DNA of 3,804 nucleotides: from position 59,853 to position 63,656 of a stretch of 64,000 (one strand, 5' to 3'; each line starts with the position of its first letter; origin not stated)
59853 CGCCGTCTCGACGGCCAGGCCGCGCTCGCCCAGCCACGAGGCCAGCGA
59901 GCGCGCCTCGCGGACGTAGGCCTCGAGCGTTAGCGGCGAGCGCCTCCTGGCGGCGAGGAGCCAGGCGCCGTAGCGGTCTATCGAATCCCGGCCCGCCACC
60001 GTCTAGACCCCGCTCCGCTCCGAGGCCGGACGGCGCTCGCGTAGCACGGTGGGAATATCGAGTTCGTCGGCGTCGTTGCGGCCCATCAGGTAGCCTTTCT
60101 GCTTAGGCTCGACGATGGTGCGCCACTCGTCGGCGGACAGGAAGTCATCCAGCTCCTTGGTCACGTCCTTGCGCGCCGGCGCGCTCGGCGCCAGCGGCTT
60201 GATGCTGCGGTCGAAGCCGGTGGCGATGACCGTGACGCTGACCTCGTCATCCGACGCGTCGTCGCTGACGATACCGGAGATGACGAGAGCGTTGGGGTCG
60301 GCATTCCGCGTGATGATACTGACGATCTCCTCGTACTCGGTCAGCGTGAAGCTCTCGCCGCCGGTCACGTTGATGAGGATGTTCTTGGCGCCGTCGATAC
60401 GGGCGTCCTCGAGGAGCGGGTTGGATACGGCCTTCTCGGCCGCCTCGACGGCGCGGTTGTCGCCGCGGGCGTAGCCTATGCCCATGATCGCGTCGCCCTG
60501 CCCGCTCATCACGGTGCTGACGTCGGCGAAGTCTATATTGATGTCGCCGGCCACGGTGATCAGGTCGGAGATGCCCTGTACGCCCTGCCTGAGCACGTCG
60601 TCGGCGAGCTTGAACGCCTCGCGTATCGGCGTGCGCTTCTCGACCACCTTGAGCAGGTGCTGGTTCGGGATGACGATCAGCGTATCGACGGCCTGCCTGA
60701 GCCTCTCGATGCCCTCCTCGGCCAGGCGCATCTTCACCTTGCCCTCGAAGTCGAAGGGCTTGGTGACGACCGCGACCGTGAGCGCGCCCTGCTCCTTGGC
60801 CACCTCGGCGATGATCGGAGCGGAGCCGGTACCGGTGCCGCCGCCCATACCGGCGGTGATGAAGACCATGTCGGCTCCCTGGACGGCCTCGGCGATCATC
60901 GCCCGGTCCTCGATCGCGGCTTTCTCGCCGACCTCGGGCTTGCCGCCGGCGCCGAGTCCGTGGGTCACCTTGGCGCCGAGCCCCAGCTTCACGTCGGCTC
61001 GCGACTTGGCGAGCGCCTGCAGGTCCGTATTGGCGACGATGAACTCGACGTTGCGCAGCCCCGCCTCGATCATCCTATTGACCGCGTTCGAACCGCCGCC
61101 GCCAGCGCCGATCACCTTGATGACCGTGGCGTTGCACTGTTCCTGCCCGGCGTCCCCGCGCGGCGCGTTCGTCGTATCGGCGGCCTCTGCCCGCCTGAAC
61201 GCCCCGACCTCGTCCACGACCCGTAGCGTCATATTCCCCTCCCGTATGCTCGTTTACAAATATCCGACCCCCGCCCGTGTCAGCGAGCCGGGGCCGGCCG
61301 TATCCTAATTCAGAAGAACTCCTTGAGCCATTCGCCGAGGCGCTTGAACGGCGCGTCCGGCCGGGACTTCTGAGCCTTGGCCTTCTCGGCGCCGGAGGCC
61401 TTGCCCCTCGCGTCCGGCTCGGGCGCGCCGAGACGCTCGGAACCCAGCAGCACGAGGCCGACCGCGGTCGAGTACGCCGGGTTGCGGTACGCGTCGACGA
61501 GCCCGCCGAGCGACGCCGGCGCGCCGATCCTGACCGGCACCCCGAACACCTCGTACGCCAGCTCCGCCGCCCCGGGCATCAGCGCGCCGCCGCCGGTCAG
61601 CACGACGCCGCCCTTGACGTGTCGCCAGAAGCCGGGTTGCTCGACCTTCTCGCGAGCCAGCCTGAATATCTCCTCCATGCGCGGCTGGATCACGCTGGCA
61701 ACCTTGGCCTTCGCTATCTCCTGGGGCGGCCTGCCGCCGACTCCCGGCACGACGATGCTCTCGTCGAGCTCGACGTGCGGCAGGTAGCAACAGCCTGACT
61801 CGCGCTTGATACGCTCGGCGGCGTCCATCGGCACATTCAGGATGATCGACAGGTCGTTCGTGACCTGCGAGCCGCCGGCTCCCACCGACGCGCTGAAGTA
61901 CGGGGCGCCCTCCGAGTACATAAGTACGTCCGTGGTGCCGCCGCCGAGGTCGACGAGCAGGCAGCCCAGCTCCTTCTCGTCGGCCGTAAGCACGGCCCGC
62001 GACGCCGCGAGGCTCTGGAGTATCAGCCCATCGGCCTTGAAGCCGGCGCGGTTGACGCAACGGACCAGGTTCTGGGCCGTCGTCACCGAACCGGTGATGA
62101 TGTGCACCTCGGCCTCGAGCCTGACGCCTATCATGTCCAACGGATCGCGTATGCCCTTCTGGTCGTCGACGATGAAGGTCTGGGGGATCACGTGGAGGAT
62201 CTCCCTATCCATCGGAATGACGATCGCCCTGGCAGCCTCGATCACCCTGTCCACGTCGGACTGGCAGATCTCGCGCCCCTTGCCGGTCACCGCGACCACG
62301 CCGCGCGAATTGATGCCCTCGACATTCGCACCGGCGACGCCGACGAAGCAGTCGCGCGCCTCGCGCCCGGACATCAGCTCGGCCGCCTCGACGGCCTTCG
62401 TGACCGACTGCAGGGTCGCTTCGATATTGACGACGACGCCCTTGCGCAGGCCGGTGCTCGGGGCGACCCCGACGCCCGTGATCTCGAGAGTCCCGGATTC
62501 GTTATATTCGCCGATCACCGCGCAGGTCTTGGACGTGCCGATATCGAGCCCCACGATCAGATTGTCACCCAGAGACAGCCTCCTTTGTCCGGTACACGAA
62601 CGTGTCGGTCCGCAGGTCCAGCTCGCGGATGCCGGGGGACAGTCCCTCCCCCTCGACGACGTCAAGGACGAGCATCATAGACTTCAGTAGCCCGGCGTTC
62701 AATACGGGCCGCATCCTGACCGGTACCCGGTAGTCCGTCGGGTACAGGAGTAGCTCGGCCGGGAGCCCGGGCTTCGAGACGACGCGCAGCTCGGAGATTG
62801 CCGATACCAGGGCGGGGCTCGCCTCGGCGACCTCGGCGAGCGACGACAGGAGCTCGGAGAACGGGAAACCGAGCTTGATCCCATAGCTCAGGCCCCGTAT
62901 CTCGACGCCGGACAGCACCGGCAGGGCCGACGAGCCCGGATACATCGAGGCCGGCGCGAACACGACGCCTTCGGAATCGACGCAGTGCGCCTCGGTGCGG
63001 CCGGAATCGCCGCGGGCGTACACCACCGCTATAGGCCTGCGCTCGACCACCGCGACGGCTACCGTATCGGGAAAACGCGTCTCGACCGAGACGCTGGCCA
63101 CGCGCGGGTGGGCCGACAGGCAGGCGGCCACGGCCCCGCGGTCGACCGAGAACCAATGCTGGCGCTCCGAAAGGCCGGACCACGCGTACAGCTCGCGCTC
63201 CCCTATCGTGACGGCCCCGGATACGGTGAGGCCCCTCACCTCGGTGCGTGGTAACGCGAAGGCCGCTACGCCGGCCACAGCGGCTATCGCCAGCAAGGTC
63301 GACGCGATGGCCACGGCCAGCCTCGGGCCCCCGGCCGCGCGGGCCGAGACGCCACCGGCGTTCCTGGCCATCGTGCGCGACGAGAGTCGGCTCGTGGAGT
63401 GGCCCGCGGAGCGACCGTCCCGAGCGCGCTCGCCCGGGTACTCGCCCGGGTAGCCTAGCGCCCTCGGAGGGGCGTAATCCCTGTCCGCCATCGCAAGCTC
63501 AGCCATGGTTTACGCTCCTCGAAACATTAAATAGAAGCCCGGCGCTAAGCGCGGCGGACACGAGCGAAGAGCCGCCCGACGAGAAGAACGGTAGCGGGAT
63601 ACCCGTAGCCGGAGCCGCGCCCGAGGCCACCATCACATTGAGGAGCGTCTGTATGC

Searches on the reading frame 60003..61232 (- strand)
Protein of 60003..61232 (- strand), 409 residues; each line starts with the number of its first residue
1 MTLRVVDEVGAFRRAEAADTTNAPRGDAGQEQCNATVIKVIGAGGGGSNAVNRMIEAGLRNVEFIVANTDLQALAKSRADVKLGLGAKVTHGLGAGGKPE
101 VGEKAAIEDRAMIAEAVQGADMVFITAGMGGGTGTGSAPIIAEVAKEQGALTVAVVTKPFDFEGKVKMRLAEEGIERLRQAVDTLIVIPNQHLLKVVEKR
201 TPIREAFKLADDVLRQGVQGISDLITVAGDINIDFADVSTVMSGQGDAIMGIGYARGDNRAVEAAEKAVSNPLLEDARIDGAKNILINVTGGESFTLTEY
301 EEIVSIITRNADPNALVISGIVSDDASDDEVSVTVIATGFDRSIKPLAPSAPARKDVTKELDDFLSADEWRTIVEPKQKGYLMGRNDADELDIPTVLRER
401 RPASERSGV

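Call 78: find_encoding_contigs(protein=window:60003-61232:-, flank=10000, max_places=1)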
Protein window:60003-61232:- (409 aa): 23 contigs read that carry it; 1 place shown.
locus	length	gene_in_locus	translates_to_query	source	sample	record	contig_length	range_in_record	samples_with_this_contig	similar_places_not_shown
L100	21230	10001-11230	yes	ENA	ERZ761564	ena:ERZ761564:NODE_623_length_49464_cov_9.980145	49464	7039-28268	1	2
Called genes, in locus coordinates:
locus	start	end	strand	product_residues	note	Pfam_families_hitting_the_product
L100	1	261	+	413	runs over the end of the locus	PF19276:HD_assoc_2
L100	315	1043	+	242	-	PF01171:ATP_bind_3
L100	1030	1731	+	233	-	PF10719:ComFB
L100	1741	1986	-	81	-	-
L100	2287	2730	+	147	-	PF02381:MraZ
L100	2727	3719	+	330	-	PF01795:Methyltransf_5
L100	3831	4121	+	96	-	-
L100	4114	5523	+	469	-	PF01225:Mur_ligase (weak), PF08245:Mur_ligase_M, PF02875:Mur_ligase_C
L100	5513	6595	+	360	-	PF10555:MraY_sig1 (weak), PF00953:Glycos_transf_4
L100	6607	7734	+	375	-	PF01098:FTSW_RODA_SPOVE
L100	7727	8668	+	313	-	PF08478:POTRA_1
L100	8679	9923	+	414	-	PF11104:PilM_2 (faint), PF14450:FtsA (weak), PF02491:SHS2_FTSA, PF06723:MreB_Mbl, PF14450:FtsA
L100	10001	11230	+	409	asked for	PF00091:Tubulin, PF12327:FtsZ_C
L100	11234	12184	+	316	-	PF02899:Phage_int_SAM_1, PF00589:Phage_integrase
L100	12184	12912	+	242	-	PF13428:TPR_14 (faint), PF23914:TPR_CcmH_CycH (faint), PF07719:TPR_2 (faint), PF13432:TPR_16 (faint), PF13431:TPR_17 (faint), PF12895:ANAPC3 (weak), PF14559:TPR_19 (weak)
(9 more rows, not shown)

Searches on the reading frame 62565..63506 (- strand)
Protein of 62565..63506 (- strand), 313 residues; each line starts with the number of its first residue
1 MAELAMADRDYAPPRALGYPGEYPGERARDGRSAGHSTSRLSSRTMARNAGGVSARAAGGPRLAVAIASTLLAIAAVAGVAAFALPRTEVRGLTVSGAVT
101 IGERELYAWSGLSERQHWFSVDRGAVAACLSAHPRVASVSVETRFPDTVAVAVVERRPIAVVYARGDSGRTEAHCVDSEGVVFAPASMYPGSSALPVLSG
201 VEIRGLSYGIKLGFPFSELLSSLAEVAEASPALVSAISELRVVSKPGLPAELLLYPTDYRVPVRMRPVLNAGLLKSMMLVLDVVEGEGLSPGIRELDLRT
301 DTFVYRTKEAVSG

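Call 77: find_encoding_contigs(protein=window:62565-63506:-, flank=10000, max_places=2)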
Protein window:62565-63506:- (313 aa): no gene with exactly this product is on record in the collection.
